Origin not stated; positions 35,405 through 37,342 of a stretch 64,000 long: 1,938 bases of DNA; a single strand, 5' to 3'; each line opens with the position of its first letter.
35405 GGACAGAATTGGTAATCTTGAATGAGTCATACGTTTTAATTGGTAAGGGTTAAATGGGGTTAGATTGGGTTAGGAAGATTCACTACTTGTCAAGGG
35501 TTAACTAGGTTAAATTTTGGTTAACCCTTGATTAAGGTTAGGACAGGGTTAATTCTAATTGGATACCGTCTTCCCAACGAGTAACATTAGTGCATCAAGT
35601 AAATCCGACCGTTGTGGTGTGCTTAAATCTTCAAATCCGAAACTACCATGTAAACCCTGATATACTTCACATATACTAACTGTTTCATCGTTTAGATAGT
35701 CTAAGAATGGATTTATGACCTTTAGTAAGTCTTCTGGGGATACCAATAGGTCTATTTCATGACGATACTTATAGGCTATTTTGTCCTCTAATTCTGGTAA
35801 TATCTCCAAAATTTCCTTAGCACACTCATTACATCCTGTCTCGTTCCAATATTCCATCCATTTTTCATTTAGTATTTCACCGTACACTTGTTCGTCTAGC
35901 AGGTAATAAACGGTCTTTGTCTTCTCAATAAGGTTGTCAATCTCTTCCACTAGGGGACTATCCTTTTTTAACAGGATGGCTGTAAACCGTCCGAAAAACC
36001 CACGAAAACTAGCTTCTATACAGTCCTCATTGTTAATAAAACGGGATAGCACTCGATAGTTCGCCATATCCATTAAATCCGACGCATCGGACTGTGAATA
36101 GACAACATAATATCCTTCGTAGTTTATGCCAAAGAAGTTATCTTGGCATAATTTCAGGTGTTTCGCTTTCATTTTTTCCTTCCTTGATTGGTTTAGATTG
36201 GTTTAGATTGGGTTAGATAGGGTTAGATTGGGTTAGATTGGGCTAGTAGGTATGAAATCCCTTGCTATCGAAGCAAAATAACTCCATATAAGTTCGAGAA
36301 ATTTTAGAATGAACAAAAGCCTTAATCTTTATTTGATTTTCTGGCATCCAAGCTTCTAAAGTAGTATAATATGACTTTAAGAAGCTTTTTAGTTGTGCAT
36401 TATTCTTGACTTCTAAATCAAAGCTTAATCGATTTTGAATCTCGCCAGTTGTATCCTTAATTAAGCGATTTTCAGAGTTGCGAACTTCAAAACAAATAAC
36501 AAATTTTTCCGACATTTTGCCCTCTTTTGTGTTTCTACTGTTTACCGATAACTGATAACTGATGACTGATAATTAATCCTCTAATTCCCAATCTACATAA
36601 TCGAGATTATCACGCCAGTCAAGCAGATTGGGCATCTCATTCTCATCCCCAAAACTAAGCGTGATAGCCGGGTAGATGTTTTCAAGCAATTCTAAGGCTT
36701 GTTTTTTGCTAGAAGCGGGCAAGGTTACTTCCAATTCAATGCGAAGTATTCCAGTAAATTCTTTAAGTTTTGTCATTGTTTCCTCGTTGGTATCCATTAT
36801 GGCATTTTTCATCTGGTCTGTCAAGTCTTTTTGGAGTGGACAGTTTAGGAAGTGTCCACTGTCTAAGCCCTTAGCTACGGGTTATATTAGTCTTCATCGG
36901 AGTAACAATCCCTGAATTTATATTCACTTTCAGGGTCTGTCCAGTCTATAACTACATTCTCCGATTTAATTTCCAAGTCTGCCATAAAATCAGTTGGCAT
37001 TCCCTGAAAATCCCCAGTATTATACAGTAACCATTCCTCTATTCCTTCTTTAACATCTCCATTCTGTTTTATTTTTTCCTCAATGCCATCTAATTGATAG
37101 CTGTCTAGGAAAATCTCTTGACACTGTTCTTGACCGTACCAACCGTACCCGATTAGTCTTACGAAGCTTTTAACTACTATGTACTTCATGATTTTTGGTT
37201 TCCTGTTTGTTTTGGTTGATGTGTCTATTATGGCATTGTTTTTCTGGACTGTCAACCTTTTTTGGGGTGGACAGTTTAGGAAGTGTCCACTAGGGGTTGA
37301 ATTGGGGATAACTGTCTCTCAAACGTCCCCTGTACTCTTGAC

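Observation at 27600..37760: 10-kb island of monocistronic minus-strand cassettes encoding paralogous small acidic proteins: candidate anti-defence or host-takeover locus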

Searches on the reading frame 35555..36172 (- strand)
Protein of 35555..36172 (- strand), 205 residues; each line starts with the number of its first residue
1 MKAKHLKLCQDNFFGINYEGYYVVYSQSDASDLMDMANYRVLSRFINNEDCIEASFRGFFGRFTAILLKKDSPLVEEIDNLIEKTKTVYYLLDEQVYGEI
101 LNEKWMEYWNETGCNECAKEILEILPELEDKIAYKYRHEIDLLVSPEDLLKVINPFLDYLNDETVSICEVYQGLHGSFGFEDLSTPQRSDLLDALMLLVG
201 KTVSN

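Call 11: search_protein_families(library=pfam, max_evalue=0.01, proteins=[window:35555-36172:-])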
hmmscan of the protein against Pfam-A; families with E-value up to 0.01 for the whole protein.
window:35555-36172:- (205 aa): 0 families

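Call 14: search_protein_families(library=phrogs, max_evalue=0.01, proteins=[window:35555-36172:-])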
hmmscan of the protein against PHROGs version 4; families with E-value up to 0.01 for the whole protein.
window:35555-36172:- (205 aa): 1 family
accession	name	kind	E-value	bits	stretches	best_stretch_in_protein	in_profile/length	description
phrog_3906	-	unknown function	1.3e-05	25.7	1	29-125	94-186/270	-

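Call 20: find_encoding_contigs(protein=window:35555-36172:-, flank=10000, max_places=6)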
Protein window:35555-36172:- (205 aa): 12 contigs read that carry it; 6 places shown.
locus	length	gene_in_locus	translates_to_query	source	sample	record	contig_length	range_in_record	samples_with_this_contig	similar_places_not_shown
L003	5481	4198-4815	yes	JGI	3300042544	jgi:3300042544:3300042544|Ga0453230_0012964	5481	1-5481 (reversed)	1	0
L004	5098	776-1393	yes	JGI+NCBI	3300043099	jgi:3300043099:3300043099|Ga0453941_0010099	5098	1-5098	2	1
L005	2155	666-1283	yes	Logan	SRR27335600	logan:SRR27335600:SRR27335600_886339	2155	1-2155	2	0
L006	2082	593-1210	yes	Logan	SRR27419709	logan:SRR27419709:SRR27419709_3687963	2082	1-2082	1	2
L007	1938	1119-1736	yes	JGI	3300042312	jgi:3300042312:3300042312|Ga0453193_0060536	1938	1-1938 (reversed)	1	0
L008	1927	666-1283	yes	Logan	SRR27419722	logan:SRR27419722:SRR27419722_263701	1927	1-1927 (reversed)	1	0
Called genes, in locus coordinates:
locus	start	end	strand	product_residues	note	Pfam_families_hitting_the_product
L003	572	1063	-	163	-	-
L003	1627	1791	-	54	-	-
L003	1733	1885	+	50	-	-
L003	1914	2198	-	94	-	-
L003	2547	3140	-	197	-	-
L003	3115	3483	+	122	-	-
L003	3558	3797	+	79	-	-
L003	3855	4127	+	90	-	-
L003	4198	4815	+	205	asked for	-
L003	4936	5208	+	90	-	-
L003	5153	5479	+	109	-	?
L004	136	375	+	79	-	-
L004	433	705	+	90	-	-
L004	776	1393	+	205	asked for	-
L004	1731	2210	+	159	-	-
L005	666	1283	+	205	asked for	-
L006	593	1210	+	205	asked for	-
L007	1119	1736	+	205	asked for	-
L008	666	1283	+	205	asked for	-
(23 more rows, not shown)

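Call 44: search_solved_structures(query=window:35555-36172:-, max_evalue=1)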
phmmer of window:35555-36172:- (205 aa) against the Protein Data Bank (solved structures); distinct sequences matched with E-value up to 1: 3.
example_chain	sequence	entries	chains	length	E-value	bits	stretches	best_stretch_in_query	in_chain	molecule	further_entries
5t58_N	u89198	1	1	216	0.0058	19.6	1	68-134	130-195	KLLA0C15939p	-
9r2k_A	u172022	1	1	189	0.095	15.6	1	64-163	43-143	N30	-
8csj_H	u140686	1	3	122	0.38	13.6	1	55-111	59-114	4-33 heavy chain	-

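Call 46: search_protein_families(library=ncbifam, max_evalue=0.05, proteins=[window:35555-36172:-])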
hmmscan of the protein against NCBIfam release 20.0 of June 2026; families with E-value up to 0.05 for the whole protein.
window:35555-36172:- (205 aa): 0 families

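Call 77: search_protein_families(library=padloc, max_evalue=0.01, proteins=[window:35555-36172:-])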
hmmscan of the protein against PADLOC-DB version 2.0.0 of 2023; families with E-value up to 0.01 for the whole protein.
window:35555-36172:- (205 aa): 1 family
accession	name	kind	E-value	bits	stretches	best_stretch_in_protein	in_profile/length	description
PDLC01609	Cas6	-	0.0026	16.5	1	68-137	34-97/137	"CAS-I,CAS-II,CAS-III,CAS-IV,CAS-V,CAS-VI; crRNAmaturation"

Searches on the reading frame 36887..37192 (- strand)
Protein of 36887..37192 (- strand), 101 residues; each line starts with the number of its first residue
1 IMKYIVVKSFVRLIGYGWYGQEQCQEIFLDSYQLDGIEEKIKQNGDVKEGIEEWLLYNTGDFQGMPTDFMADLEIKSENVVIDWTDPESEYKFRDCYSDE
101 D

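Call 11: search_protein_families(library=pfam, max_evalue=0.01, proteins=[window:36887-37192:-])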
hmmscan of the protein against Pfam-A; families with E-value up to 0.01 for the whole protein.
window:36887-37192:- (101 aa): 0 families

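Call 14: search_protein_families(library=phrogs, max_evalue=0.01, proteins=[window:36887-37192:-])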
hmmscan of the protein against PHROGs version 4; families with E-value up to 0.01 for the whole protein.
window:36887-37192:- (101 aa): 0 families

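Call 46: search_protein_families(library=ncbifam, max_evalue=0.05, proteins=[window:36887-37192:-])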
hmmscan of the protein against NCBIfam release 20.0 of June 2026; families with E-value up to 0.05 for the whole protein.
window:36887-37192:- (101 aa): 0 families

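Call 47: find_homologous_proteins(query=window:36887-37192:-, max_evalue=0.001)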
Query window:36887-37192:- (101 aa): 5 proteins with E <= 0.001 among 5 candidates.
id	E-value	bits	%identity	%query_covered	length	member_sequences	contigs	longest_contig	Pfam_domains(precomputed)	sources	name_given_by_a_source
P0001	1.1e-53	198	90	99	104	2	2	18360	-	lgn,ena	-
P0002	1.1e-50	188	86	98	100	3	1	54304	-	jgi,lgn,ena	jgi:hypothetical protein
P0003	1.9e-50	187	90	95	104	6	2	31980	-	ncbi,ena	-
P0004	1.1e-49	185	87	98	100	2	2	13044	-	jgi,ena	-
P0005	5.0e-26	109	63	95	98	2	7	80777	-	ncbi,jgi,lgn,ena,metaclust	metaclust:\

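Call 54: predict_structure(alignment_id=A3)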
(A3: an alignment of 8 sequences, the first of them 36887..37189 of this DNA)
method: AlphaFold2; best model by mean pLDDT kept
length: 100 residues; sequences in the alignment: 8
mean_pLDDT: 56.8   pTM: 0.52
mean pLDDT of the five models: 56.8, 56.3, 54.0, 53.6, 50.8
residues with pLDDT >= 90: 0; 70-90: 24; 50-70: 39; < 50: 37
segments of 3 or more residues with pLDDT < 50: 1-6, 65-70, 73-89, 97-100
pLDDT, mean of each block of 10 residues (from residue 1): 50 58 65 75 72 69 48 39 44 48
secondary structure, 60 per line:
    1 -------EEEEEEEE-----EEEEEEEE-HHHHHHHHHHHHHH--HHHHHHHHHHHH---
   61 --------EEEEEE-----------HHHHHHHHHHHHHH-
elements in order: E8-15 E21-28 H30-43 H46-57 E69-74 H86-99

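Call 55: search_protein_representatives(alignment_id=A3)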
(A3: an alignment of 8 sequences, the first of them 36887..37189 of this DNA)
Query: 8 sequences, 103 profile positions. Proteins with E-value up to 0.001 (for the whole library): 105; up to 1e-10: 17; up to 1e-30: 1. The best 105 are listed.
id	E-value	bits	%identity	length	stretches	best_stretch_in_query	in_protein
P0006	1.4e-43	163.5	-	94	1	1-100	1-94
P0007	4.1e-30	120.2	-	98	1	1-102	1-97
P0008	2.1e-23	98.7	-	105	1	1-97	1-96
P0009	7.1e-19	84.1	-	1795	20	67-100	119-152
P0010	1.5e-15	73.5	-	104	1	1-98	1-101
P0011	1.2e-13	67.3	-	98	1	1-98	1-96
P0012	2.1e-13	66.6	-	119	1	1-97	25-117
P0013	3.7e-13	65.8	-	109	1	1-100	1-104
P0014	4.0e-13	65.7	-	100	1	1-94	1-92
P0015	1.6e-12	63.7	-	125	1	1-100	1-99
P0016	6.4e-12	61.8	-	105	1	1-99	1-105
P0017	1.6e-11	60.5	-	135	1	1-99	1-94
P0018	6.6e-11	58.5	-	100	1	1-99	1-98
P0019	9.3e-11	58.1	-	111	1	1-100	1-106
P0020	9.5e-11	58.0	-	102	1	1-98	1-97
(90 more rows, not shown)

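Call 58: search_protein_families(library=pfam, alignment_id=A4, max_evalue=0.01)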
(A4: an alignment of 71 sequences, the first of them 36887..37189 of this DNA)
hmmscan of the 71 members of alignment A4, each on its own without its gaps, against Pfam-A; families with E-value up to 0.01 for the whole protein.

A. member 1, window:36887-37189:- (100 aa): 0 families

B. families by the number of members that match (of 71 scanned): 1 family
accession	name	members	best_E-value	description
PF07761.17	DUF1617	1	0.0098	Protein of unknown function (DUF1617)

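Call 59: find_encoding_contigs(protein=P0010, flank=6000, max_places=3)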
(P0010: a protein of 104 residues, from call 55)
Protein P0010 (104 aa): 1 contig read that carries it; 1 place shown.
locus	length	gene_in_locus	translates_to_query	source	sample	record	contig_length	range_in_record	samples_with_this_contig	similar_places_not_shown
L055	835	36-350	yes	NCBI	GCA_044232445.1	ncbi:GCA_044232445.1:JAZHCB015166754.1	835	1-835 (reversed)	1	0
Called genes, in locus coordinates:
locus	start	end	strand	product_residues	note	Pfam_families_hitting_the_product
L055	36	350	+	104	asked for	-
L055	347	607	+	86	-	-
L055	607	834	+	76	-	?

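Call 60: predict_structure(alignment_id=A4)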
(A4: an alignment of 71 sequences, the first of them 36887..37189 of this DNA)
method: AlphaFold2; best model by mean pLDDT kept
length: 100 residues; sequences in the alignment: 71
mean_pLDDT: 92.0   pTM: 0.81
mean pLDDT of the five models: 92.0, 91.7, 91.6, 90.3, 88.4
residues with pLDDT >= 90: 80; 70-90: 17; 50-70: 2; < 50: 1
segments of 3 or more residues with pLDDT < 50: none
pLDDT, mean of each block of 10 residues (from residue 1): 88 94 95 96 95 93 94 90 96 80
secondary structure, 60 per line:
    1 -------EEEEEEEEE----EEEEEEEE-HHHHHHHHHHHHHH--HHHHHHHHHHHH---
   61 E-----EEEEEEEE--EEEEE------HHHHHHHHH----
elements in order: E8-16 E21-28 H30-43 H46-57 E67-74 E77-81 H88-96

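Call 63: fold_search(model_id=the predicted structure, library=pdb)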
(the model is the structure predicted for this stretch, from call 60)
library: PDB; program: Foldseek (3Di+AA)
matches with E <= 10: 494; with E <= 0.001: 0
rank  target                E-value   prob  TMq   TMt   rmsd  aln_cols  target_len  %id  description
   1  8s9k_C                7.2e-02  0.16  0.22  0.12  14.0       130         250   10  Structure of dimeric FAM111A SPD S541A Mutant (released 2024-03-20)
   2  8s4t_A                1.9e-01  0.08  0.17  0.13  15.6       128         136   14  DNA bound structure of PrgE from plasmid pCF10 (released 2024-05-29)
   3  7o6l_B                2.7e-01  0.14  0.22  0.25   9.1        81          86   12  Crystal structure of C. elegans ERH-2 (released 2021-08-25)
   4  8s9k_A                2.8e-01  0.16  0.25  0.13  12.9       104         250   10  Structure of dimeric FAM111A SPD S541A Mutant (released 2024-03-20)
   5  8s4s_A                3.4e-01  0.06  0.18  0.14  15.5       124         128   14  PrgE from plasmid pCF10 (released 2024-05-29)
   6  7qoh_g                4.1e-01  0.15  0.27  0.30   9.4        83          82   12  Unique vertex of the phicrAss001 virion with C5 symmetry imposed (released 2023-03-29)
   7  7ejo_B                4.4e-01  0.11  0.23  0.25   9.1        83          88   12  Structure of ERH-2 bound to TOST-1 (released 2021-08-25)
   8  7o6l_A                4.7e-01  0.11  0.24  0.25  11.4       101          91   11  Crystal structure of C. elegans ERH-2 (released 2021-08-25)
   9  8s9k_B                4.7e-01  0.11  0.28  0.14  12.5       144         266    8  Structure of dimeric FAM111A SPD S541A Mutant (released 2024-03-20)
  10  1wz7_B                4.7e-01  0.08  0.23  0.23  11.9       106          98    8  Crystal structure of enhancer of rudimentary homologue (ERH) (released 2005-05-03)
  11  5i8j_B                5.3e-01  0.12  0.21  0.29   7.5        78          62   14  Crystal structure of Dmd from phage RB69 (released 2017-02-15)
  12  8s9l_A                5.3e-01  0.12  0.24  0.12  13.8       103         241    9  Structure of monomeric FAM111A SPD V347D Mutant (released 2024-03-20)
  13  8s9k_D                5.3e-01  0.08  0.24  0.12  13.7       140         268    8  Structure of dimeric FAM111A SPD S541A Mutant (released 2024-03-20)
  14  5vyz_D                6.0e-01  0.09  0.20  0.04   9.6       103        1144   13  Crystal structure of Lactococcus lactis pyruvate carboxylase in complex with cyclic-di-AMP (released 2017-08-16)
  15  7ejo_A                7.2e-01  0.09  0.23  0.21  11.1        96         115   12  Structure of ERH-2 bound to TOST-1 (released 2021-08-25)
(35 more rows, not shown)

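Call 64: fold_search(model_id=the predicted structure, library=viral)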
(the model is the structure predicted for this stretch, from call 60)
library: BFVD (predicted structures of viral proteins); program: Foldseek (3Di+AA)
matches with E <= 10: 1329; with E <= 0.001: 1
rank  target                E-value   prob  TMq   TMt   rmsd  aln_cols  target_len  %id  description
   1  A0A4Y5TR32            1.6e-09  1.00  0.86  0.82   2.6       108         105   36  (no name in the UniProt tables at hand)
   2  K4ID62                3.4e-02  0.44  0.27  0.30  10.0        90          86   10  Uncharacterized protein [Lactobacillus phage ATCC 8014-B2]
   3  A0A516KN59            4.4e-02  0.57  0.31  0.37   6.8        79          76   11  Uncharacterized protein [Bacillus phage vB_BmeM-Goe8]
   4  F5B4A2                4.9e-02  0.63  0.31  0.33   6.4        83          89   14  (no name in the UniProt tables at hand)
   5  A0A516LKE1            4.9e-02  0.51  0.33  0.29  12.9       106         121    7  (no name in the UniProt tables at hand)
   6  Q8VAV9                5.6e-02  0.28  0.25  0.24  12.7       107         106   11  Wsv266 [White spot syndrome virus (isolate Shrimp/China/Tongan/1996)]
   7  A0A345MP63            5.9e-02  0.11  0.16  0.17  14.4       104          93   10  (no name in the UniProt tables at hand)
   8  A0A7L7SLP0            6.3e-02  0.66  0.33  0.38   7.4        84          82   12  (no name in the UniProt tables at hand)
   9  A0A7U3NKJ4            9.8e-02  0.51  0.35  0.20  11.9       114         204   12  Uncharacterized protein [Bacillus phage Kirov]
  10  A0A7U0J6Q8            1.1e-01  0.44  0.33  0.30   8.5       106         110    9  Uncharacterized protein [Salmonella phage SP_Thor]
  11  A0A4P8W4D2            1.2e-01  0.41  0.32  0.38   6.1        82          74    8  (no name in the UniProt tables at hand)
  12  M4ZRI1                1.3e-01  0.57  0.34  0.43  10.9        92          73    8  Uncharacterized protein [Bacillus phage PM1]
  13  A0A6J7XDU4            1.3e-01  0.21  0.26  0.32  10.6        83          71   11  Uncharacterized protein [uncultured Caudovirales phage]
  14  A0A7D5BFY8            1.3e-01  0.20  0.23  0.29   9.3        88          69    8  Uncharacterized protein [Stenotrophomonas phage vB_SmaS-AXL_3]
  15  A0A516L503            1.3e-01  0.20  0.24  0.24  12.5       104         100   15  (no name in the UniProt tables at hand)
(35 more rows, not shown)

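Call 98: find_encoding_contigs(protein=P0013, flank=5000, max_places=2)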
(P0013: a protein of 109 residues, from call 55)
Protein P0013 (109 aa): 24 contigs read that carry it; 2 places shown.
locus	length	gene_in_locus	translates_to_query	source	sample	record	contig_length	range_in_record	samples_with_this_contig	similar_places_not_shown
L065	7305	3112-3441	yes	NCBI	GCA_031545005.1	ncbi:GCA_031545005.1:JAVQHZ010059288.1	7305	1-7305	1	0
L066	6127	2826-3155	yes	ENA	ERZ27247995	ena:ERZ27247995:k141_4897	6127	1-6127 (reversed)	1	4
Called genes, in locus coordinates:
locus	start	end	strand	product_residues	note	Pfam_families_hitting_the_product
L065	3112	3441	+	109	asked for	-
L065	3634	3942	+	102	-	-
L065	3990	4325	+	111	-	-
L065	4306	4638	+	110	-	-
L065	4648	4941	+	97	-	-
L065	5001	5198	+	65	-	-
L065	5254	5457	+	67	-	-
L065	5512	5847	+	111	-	-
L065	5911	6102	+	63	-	-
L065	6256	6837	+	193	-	-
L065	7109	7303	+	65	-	?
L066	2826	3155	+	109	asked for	-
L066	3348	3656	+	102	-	-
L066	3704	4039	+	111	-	-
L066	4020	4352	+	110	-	-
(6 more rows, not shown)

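Call 99: find_encoding_contigs(protein=P0008, flank=5000, max_places=2)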
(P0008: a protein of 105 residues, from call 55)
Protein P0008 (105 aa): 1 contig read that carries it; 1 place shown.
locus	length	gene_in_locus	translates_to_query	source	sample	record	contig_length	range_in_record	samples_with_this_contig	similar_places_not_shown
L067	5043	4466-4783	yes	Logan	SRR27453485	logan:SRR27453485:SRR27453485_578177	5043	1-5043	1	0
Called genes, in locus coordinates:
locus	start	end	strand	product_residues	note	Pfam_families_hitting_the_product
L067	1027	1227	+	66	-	-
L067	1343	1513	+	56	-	-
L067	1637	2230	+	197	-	-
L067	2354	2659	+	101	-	-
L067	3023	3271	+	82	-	-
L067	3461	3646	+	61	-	-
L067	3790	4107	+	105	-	-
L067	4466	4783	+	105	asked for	-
